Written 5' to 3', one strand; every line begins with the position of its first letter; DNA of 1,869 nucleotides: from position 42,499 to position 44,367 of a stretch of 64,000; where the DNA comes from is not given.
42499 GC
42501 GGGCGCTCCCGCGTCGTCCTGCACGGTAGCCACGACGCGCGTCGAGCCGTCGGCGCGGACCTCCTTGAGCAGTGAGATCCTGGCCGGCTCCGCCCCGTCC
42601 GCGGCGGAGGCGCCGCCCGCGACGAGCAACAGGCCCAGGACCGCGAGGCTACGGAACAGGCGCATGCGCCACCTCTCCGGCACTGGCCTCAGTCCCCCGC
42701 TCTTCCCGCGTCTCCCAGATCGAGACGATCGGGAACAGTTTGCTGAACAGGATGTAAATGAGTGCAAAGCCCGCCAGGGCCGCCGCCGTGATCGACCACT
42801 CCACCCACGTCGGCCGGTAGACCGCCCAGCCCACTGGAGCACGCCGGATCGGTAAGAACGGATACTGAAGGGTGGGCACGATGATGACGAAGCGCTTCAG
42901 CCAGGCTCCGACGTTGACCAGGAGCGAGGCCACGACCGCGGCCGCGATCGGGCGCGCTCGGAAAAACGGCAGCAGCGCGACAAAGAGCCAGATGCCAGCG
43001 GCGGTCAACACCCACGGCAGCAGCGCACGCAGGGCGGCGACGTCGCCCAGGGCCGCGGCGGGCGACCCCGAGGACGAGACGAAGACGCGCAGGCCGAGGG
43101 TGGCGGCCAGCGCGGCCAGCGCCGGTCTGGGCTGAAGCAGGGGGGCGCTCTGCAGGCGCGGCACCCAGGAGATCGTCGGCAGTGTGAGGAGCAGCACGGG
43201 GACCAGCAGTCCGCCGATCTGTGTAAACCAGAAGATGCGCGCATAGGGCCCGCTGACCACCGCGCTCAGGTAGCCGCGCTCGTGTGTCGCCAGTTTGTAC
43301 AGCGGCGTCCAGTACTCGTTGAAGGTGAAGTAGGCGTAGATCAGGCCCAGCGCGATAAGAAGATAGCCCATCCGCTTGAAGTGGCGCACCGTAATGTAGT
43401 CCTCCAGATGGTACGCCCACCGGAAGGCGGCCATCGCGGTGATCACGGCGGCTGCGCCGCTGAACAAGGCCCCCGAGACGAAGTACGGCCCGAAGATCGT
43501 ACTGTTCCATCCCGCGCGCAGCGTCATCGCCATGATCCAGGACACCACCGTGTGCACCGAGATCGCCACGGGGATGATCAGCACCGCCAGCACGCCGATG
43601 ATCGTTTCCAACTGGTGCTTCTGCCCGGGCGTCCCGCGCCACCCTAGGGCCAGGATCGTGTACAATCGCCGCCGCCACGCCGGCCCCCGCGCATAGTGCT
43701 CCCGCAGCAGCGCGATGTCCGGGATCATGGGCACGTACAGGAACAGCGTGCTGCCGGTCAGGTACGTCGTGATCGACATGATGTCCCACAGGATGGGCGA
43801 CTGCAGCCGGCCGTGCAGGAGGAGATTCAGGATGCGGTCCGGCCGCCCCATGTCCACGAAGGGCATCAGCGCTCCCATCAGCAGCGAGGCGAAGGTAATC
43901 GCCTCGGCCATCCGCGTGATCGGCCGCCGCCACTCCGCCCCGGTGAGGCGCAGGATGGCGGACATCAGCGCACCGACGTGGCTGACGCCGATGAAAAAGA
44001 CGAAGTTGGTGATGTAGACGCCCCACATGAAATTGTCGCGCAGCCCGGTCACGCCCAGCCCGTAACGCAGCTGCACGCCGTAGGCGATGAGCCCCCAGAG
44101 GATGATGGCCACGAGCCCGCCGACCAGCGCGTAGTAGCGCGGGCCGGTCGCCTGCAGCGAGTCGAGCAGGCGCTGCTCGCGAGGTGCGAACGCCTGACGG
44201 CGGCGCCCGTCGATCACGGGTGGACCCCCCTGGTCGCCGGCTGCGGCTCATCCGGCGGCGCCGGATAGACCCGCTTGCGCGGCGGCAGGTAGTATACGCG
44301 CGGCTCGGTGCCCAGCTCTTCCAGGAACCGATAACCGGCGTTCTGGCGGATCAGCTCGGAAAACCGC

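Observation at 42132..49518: Candidate cytochrome-free, copper-only quinol-to-N2O electron transfer module (NrfCD-like + five cupredoxins + embedded two-component system)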

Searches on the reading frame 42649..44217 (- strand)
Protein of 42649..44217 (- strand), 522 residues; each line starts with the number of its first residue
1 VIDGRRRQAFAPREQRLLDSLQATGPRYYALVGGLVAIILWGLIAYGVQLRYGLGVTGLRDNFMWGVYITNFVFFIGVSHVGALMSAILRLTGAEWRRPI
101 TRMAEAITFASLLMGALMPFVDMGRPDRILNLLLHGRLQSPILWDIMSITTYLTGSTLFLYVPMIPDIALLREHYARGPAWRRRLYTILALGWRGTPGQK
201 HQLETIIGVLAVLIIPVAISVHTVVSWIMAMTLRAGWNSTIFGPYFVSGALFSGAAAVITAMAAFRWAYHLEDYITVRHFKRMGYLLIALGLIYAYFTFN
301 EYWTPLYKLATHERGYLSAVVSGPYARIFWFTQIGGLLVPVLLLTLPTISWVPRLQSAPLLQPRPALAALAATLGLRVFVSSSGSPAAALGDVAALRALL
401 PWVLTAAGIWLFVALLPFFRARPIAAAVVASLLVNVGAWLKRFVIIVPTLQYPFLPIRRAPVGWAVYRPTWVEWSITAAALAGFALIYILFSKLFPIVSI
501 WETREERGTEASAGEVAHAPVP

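Call 3: search_protein_families(library=pfam, proteins=[window:42649-44217:-], max_evalue=0.01)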
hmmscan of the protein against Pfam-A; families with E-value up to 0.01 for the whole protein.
window:42649-44217:- (522 aa): 1 family
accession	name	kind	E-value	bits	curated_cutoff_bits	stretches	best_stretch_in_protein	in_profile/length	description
PF03916.19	NrfD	-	1.8e-27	97.3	25.8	1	56-348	2-278/313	Polysulphide reductase, NrfD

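Call 7: search_protein_families(library=ncbifam, proteins=[window:42649-44217:-], max_evalue=0.01)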
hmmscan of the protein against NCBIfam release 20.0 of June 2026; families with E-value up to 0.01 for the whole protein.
window:42649-44217:- (522 aa): 2 families
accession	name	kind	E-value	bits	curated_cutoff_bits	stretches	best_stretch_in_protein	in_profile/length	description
NF045798.1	DsrP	equivalog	3e-27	95.9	350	2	22-162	6-142/346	sulfate reduction electron transfer complex DsrMKJOP subunit DsrP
NF041784.1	mnquin_red_QrcD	equivalog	8.4e-11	41.8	570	2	27-165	17-154/408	menaquinone reductase integral membrane subunit QrcD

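Call 10: find_homologous_proteins(query=window:42649-44217:-, max_evalue=1e-10)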
Query window:42649-44217:- (522 aa): 7679 proteins with E <= 1e-10 among 8000 candidates; the best 120 are listed.
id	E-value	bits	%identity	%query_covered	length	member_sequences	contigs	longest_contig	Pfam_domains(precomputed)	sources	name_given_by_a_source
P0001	0.0e+0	1144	100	100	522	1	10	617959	PF03916.20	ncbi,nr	ncbi:MAG: NrfD/PsrC family molybdoenzyme membrane anchor subunit [Armatimonadota bacterium]|nr:NrfD/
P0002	2.1e-296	1002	89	97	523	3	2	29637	PF03916.20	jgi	-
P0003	1.1e-291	987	86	100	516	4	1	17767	PF03916.20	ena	-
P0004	1.2e-289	980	84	100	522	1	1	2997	PF03916.20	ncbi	-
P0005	3.1e-288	976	85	100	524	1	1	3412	PF03916.20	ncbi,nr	ncbi:MAG TPA: NrfD/PsrC family molybdoenzyme membrane anchor subunit [bacterium]|nr:NrfD/PsrC family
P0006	7.5e-288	974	85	100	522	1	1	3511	PF03916.20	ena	-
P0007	2.5e-285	966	83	100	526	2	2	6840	PF03916.20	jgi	-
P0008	9.5e-283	957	83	100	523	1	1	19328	PF03916.20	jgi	jgi:Ni/Fe-hydrogenase subunit HybB-like protein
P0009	1.6e-282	957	84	100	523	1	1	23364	PF03916.20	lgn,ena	-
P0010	3.0e-281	952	82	99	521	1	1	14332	PF03916.20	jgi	-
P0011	8.0e-278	941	83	100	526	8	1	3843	PF03916.20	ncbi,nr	ncbi:MAG TPA: NrfD/PsrC family molybdoenzyme membrane anchor subunit [bacterium]|nr:NrfD/PsrC family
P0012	2.1e-273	927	80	100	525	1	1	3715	PF03916.20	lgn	-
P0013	6.1e-272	922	81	97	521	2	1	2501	PF03916.20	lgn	-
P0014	5.3e-270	915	80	100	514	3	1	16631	PF03916.20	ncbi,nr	ncbi:MAG TPA: NrfD/PsrC family molybdoenzyme membrane anchor subunit [bacterium]|nr:NrfD/PsrC family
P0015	3.5e-268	909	79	99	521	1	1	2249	PF03916.20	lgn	-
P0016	3.0e-266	903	80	99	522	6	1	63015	PF03916.20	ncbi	-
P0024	8.8e-254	862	77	99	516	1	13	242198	PF03916.20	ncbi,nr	ncbi:MAG: NrfD/PsrC family molybdoenzyme membrane anchor subunit [Armatimonadota bacterium]|nr:NrfD/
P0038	3.7e-242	823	73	99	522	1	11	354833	PF03916.20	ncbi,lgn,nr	ncbi:MAG: NrfD/PsrC family molybdoenzyme membrane anchor subunit [Armatimonadota bacterium]|nr:NrfD/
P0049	3.5e-221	754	68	98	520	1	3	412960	PF03916.20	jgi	-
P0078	1.8e-172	593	57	97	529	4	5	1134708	PF03916.20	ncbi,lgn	-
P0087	5.6e-170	585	57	98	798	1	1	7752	PF03916.20,PF13442.12,PF00034.27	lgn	-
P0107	4.0e-165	569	53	98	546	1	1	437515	PF03916.20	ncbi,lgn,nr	ncbi:MAG: polysulfide reductase NrfD [Chloroflexi bacterium]|nr:polysulfide reductase NrfD [Chlorofl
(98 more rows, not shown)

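Call 11: find_encoding_contigs(protein=P0107, flank=10000, max_places=2)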
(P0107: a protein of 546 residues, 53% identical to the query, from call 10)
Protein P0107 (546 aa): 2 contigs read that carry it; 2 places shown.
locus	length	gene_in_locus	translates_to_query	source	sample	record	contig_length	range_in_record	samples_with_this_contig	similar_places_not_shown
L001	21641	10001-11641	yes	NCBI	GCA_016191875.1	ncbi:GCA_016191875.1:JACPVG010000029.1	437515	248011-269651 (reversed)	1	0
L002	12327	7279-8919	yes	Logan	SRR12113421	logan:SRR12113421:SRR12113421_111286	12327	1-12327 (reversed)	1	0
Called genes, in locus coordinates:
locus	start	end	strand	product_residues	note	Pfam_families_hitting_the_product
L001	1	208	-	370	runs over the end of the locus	PF12704:MacB_PCD, PF02687:FtsX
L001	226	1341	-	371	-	PF12704:MacB_PCD, PF02687:FtsX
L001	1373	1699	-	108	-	PF00403:HMA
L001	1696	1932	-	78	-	-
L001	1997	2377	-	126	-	PF13473:Cupredoxin_1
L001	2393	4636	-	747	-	PF04945:YHS, PF00122:E1-E2_ATPase, PF00702:Hydrolase, PF08282:Hydrolase_3 (faint)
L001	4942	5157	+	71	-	-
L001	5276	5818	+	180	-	PF13473:Cupredoxin_1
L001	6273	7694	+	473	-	PF00989:PAS, PF08448:PAS_4 (faint), PF13426:PAS_9, PF00512:HisKA, PF02518:HATPase_c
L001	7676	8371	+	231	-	PF00072:Response_reg, PF00486:Trans_reg_C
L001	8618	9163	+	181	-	PF13442:Cytochrome_CBB3, PF00034:Cytochrom_C (faint)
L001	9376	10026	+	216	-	PF12838:Fer4_7, PF13247:Fer4_11, PF13187:Fer4_9 (weak), PF12797:Fer4_2 (weak), PF12837:Fer4_6 (weak), PF13237:Fer4_10 (weak), PF00037:Fer4 (weak), PF12838:Fer4_7 (weak), +2 more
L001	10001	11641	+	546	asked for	PF03916:NrfD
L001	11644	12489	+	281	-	PF02369:Big_1 (faint)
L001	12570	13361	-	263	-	PF01790:LGT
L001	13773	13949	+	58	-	PF04945:YHS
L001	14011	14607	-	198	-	PF01613:Flavin_Reduct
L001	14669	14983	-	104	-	-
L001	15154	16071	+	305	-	PF00009:GTP_EFTU, PF03193:RsgA_GTPase (faint), PF10662:PduV-EutP (weak), PF00350:Dynamin_N (weak), PF01926:MMR_HSR1, PF02421:FeoB_N, PF04548:AIG1, PF07650:KH_2, +1 more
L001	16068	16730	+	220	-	-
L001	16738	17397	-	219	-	PF02230:Abhydrolase_2, PF00561:Abhydrolase_1 (faint), PF03959:FSH1 (weak), PF12697:Abhydrolase_6 (weak), PF12146:Hydrolase_4 (faint)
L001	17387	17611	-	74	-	-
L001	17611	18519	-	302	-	PF01734:Patatin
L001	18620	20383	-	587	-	PF00587:tRNA-synt_2b, PF04073:tRNA_edit, PF03129:HGTP_anticodon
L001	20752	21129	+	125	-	-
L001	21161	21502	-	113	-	-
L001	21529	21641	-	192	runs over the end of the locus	PF04542:Sigma70_r2, PF04545:Sigma70_r4, PF08281:Sigma70_r4_2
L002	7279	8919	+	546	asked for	PF03916:NrfD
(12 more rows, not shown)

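Call 12: find_encoding_contigs(protein=P0087, flank=10000, max_places=2)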
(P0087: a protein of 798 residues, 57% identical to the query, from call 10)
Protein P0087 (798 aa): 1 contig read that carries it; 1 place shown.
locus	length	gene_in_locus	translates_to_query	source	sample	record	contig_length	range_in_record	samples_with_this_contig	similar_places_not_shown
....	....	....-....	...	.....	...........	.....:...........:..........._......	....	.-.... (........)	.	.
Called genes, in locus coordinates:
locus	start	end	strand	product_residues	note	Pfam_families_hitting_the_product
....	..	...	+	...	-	-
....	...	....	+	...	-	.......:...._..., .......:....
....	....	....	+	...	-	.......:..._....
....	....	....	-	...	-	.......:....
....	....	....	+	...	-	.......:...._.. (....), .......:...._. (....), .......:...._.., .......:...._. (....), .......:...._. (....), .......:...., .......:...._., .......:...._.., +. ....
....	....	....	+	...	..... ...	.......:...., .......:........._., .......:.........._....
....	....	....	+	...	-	?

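Call 13: find_encoding_contigs(protein=P0078, flank=10000, max_places=2)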
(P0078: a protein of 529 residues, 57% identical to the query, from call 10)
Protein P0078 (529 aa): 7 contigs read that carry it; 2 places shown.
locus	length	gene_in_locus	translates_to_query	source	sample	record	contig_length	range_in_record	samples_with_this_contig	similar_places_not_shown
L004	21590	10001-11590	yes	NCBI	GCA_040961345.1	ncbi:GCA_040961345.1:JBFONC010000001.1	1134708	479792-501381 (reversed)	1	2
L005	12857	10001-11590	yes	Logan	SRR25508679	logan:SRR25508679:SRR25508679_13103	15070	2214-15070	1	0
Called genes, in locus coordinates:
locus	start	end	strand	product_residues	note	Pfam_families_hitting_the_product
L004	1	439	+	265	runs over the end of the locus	-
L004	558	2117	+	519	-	-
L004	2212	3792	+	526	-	-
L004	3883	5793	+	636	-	PF02743:dCache_1, PF00672:HAMP, PF07730:HisKA_3, PF02518:HATPase_c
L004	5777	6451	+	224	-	PF00072:Response_reg, PF00196:GerE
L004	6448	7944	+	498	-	PF00672:HAMP, PF07730:HisKA_3, PF13581:HATPase_c_2 (weak), PF02518:HATPase_c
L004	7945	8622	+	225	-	PF00072:Response_reg, PF13384:HTH_23 (faint), PF08281:Sigma70_r4_2, PF00196:GerE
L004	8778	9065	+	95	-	-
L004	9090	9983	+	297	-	PF00037:Fer4 (faint), PF13247:Fer4_11, PF13237:Fer4_10 (weak), PF12797:Fer4_2 (weak), PF12837:Fer4_6 (weak), PF12838:Fer4_7 (weak), PF13187:Fer4_9 (weak), PF13247:Fer4_11 (weak)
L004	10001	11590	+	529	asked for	PF03916:NrfD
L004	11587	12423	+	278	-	PF00034:Cytochrom_C, PF13442:Cytochrome_CBB3, PF02369:Big_1 (weak)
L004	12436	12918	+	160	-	PF13473:Cupredoxin_1 (weak), PF00127:Copper-bind (faint)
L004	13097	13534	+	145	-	PF06525:SoxE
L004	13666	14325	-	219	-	PF00072:Response_reg, PF00196:GerE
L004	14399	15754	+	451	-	PF01590:GAF, PF13185:GAF_2, PF13492:GAF_3 (faint), PF07730:HisKA_3, PF13581:HATPase_c_2 (weak), PF02518:HATPase_c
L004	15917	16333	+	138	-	PF00072:Response_reg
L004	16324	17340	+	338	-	PF07732:Cu-oxidase_3, PF00394:Cu-oxidase, PF07731:Cu-oxidase_2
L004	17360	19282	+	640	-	PF00330:Aconitase, PF00694:Aconitase_C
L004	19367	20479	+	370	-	PF13473:Cupredoxin_1 (faint), PF07731:Cu-oxidase_2 (weak), PF07732:Cu-oxidase_3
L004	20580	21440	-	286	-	PF02775:TPP_enzyme_C, PF12367:PFO_beta_C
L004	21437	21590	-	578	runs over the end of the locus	PF01558:POR, PF01855:POR_N, PF02776:TPP_enzyme_N (faint), PF17147:PFOR_II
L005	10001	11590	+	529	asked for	PF03916:NrfD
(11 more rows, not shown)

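Call 14: find_encoding_contigs(protein=P0024, flank=10000, max_places=1)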
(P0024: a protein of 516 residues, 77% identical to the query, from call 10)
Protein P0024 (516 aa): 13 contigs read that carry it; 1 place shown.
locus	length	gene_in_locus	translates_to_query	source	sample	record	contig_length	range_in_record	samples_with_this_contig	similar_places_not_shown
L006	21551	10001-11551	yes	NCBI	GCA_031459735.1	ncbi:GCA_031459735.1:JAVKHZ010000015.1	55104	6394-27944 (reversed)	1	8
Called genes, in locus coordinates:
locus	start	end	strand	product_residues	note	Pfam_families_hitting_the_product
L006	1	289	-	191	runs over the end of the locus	-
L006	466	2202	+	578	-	PF02743:dCache_1, PF00672:HAMP, PF07730:HisKA_3, PF02518:HATPase_c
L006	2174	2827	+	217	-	PF00072:Response_reg, PF00196:GerE, PF08281:Sigma70_r4_2 (weak)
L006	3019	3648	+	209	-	PF01022:HTH_5, PF04703:FaeA (faint), PF09339:HTH_IclR (weak), PF12802:MarR_2 (weak), PF12840:HTH_20 (weak), PF13412:HTH_24, PF25212:HVO_A0114 (weak), PF01726:LexA_DNA_bind (faint)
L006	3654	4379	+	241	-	PF00116:COX2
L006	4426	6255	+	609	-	PF00115:COX1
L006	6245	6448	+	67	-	PF03626:COX4_pro (weak)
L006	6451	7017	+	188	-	PF00510:COX3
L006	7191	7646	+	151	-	-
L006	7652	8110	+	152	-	-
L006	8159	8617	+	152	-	PF13473:Cupredoxin_1, PF07731:Cu-oxidase_2 (faint), PF00127:Copper-bind (weak)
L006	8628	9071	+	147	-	PF13473:Cupredoxin_1 (weak)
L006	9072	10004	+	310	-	PF12838:Fer4_7 (weak), PF13247:Fer4_11, PF00037:Fer4 (weak), PF12797:Fer4_2 (weak), PF12837:Fer4_6 (weak), PF13237:Fer4_10, PF12838:Fer4_7, PF13247:Fer4_11 (weak), +1 more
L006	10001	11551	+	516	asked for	PF03916:NrfD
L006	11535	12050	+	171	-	PF02369:Big_1 (weak), PF13620:CarboxypepD_reg (weak)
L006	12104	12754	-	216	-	PF00072:Response_reg, PF08281:Sigma70_r4_2, PF00196:GerE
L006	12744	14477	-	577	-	PF01590:GAF (weak), PF13185:GAF_2, PF13492:GAF_3 (weak), PF07730:HisKA_3, PF13581:HATPase_c_2 (weak), PF02518:HATPase_c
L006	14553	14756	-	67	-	-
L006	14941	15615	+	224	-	PF00072:Response_reg, PF00196:GerE, PF04545:Sigma70_r4 (faint), PF08281:Sigma70_r4_2, PF13384:HTH_23 (weak)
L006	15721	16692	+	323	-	PF00365:PFK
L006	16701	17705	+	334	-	PF01791:DeoC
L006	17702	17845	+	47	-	-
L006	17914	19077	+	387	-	PF00890:FAD_binding_2, PF01266:DAO, PF07992:Pyr_redox_2 (faint), PF12831:FAD_oxidored (weak), PF13450:NAD_binding_8 (weak)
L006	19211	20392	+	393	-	PF16983:MFS_MOT1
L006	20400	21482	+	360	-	PF00596:Aldolase_II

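Call 15: find_encoding_contigs(protein=P0038, flank=10000, max_places=1)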
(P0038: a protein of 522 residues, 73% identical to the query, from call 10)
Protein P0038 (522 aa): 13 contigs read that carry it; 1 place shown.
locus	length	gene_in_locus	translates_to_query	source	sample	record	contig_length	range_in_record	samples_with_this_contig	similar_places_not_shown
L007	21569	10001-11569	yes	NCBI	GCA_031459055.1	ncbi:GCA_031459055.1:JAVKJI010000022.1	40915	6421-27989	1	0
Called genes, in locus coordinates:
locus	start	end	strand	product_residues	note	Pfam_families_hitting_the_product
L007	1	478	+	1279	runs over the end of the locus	PF01590:GAF, PF13185:GAF_2, PF00989:PAS, PF08448:PAS_4, PF13426:PAS_9, PF08448:PAS_4, PF13426:PAS_9, PF13185:GAF_2, +13 more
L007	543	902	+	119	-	PF01740:STAS, PF13466:STAS_2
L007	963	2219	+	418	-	PF00815:Histidinol_dh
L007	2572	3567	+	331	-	PF04055:Radical_SAM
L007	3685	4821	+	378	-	PF00285:Citrate_synt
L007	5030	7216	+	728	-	PF02743:dCache_1 (weak), PF00672:HAMP, PF01590:GAF, PF13185:GAF_2, PF13492:GAF_3, PF07730:HisKA_3, PF02518:HATPase_c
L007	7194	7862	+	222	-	PF00072:Response_reg, PF00196:GerE, PF04545:Sigma70_r4 (weak), PF08281:Sigma70_r4_2 (weak)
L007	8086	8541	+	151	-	PF13473:Cupredoxin_1 (faint)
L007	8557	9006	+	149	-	PF13473:Cupredoxin_1 (weak)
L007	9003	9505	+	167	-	PF12838:Fer4_7 (weak), PF13237:Fer4_10 (faint), PF12800:Fer4_4 (faint), PF13247:Fer4_11, PF13187:Fer4_9 (weak), PF00037:Fer4 (weak), PF12797:Fer4_2 (weak), PF12837:Fer4_6 (weak), +1 more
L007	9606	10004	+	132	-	PF13247:Fer4_11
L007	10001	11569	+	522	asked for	PF03916:NrfD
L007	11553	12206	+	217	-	-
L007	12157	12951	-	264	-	PF00561:Abhydrolase_1, PF12146:Hydrolase_4, PF12697:Abhydrolase_6, PF03096:Ndr (weak), PF00561:Abhydrolase_1, PF08386:Abhydrolase_4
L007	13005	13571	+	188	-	PF00149:Metallophos, PF12850:Metallophos_2, PF14582:Metallophos_3 (faint)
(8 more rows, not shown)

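Call 16: find_encoding_contigs(protein=P0049, flank=10000, max_places=1)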
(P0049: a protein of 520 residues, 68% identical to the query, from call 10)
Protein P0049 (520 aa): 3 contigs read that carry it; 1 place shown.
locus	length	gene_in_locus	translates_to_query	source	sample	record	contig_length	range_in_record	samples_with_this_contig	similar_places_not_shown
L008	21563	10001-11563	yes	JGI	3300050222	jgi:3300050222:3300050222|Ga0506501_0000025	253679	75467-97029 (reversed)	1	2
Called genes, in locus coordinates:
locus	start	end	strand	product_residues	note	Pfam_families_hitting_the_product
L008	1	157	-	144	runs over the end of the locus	PF04075:F420H2_quin_red (faint)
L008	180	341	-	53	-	-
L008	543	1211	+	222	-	PF02353:CMAS (weak), PF01209:Ubie_methyltran (weak), PF13489:Methyltransf_23, PF05175:MTS, PF13847:Methyltransf_31, PF08241:Methyltransf_11, PF08242:Methyltransf_12, PF13649:Methyltransf_25, +1 more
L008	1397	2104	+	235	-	-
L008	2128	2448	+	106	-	PF09851:SHOCT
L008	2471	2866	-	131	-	PF12675:DUF3795 (weak)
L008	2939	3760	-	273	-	PF07884:VKOR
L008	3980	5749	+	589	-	PF02743:dCache_1, PF00672:HAMP, PF07730:HisKA_3, PF02518:HATPase_c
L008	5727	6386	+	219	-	PF00072:Response_reg, PF00196:GerE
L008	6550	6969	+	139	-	-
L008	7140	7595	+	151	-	PF13473:Cupredoxin_1 (weak)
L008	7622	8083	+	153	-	PF13473:Cupredoxin_1 (weak)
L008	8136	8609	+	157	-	PF13473:Cupredoxin_1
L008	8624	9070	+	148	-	PF13473:Cupredoxin_1 (weak)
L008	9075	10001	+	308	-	PF13237:Fer4_10 (weak), PF12838:Fer4_7 (weak), PF13247:Fer4_11, PF00037:Fer4 (weak), PF12797:Fer4_2 (weak), PF12837:Fer4_6 (weak), PF12838:Fer4_7 (weak), PF13187:Fer4_9 (weak), +2 more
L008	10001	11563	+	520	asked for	PF03916:NrfD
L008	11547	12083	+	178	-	PF02369:Big_1 (weak), PF13620:CarboxypepD_reg (weak)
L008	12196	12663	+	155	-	PF13473:Cupredoxin_1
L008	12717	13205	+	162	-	-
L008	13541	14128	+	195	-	-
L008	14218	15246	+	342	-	PF04055:Radical_SAM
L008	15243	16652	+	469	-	PF01266:DAO, PF03486:HI0933_like (faint), PF07992:Pyr_redox_2 (faint), PF12831:FAD_oxidored (weak), PF13450:NAD_binding_8, PF01593:Amino_oxidase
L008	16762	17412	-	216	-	PF00072:Response_reg, PF08281:Sigma70_r4_2 (weak), PF00196:GerE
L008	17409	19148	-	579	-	PF01590:GAF (weak), PF13185:GAF_2, PF13492:GAF_3 (weak), PF07730:HisKA_3, PF13581:HATPase_c_2, PF02518:HATPase_c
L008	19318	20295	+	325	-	PF07732:Cu-oxidase_3, PF00394:Cu-oxidase, PF07731:Cu-oxidase_2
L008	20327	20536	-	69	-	PF24460:DUF7575 (faint)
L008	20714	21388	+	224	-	PF00072:Response_reg, PF13936:HTH_38 (faint), PF00196:GerE, PF08281:Sigma70_r4_2, PF13384:HTH_23 (weak)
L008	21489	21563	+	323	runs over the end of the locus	PF00365:PFK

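Call 25: search_solved_structures(query=window:42649-44217:-, max_evalue=0.01)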
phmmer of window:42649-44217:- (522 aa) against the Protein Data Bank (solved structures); distinct sequences matched with E-value up to 0.01: 4.
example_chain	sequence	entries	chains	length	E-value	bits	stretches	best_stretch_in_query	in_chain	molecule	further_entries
6btm_C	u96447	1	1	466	2.7e-58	201.8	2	35-336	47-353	Alternative Complex III subunit C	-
6lod_C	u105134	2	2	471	2.5e-57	198.6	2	39-343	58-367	Polysulphide reductase NrfD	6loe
8k9e_C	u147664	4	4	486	2.7e-56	195.2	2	52-331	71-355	Polysulphide reductase NrfD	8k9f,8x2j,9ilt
6f0k_C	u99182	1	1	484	9.4e-56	193.4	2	38-340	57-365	Polysulphide reductase NrfD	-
